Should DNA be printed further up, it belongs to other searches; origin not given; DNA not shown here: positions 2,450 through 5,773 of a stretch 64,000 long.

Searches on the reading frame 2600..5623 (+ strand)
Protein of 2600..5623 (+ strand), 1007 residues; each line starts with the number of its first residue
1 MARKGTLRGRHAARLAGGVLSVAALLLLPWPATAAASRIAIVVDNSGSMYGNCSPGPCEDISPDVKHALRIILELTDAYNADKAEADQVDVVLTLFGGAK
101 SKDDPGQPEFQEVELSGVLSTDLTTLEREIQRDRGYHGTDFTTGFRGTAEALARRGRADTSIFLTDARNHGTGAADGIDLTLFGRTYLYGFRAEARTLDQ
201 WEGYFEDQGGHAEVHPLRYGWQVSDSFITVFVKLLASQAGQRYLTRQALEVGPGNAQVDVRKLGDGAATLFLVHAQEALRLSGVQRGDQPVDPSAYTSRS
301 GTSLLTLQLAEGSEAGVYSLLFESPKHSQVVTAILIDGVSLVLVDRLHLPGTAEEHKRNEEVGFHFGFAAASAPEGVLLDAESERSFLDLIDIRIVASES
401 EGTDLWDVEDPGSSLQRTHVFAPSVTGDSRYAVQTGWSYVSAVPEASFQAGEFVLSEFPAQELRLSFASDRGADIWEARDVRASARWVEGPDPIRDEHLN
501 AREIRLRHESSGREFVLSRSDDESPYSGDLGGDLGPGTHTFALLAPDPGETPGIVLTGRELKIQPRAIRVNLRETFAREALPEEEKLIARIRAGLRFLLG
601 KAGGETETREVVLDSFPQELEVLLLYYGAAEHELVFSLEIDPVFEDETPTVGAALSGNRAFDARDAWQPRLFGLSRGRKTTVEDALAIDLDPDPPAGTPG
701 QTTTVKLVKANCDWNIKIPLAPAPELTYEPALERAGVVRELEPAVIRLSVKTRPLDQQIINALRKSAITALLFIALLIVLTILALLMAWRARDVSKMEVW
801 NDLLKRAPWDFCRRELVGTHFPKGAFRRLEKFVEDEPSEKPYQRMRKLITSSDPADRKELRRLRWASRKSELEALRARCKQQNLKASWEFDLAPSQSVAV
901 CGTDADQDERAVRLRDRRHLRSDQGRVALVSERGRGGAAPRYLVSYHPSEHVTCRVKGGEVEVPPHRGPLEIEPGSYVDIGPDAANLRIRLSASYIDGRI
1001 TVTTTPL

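Call 21: find_encoding_contigs(protein=window:2600-5623:+, flank=3000, max_places=10)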
Protein window:2600-5623:+ (1007 aa): 5 contigs read that carry it; 5 places shown.
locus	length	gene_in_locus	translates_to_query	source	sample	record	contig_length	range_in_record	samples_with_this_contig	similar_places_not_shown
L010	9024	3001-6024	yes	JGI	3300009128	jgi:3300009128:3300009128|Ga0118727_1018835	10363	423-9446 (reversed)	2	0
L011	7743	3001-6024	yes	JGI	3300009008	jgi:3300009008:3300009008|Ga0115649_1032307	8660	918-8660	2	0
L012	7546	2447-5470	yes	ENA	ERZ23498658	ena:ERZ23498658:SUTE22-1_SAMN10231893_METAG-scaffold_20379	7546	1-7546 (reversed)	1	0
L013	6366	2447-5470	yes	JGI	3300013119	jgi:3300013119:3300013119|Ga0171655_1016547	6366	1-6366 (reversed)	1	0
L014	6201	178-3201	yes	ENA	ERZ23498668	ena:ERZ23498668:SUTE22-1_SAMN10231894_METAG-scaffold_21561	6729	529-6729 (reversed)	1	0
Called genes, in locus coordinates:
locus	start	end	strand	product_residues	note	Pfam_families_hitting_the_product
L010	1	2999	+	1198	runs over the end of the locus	PF13809:Tubulin_2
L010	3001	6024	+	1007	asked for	-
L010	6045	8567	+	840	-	PF00112:Peptidase_C1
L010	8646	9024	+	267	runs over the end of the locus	?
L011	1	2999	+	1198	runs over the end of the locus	PF13809:Tubulin_2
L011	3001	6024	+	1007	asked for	-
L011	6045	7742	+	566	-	?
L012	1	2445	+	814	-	?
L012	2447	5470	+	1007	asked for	-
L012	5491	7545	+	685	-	?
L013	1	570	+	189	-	?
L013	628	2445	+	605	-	-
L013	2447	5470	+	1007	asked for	-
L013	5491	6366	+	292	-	?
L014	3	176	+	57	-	?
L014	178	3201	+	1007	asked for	-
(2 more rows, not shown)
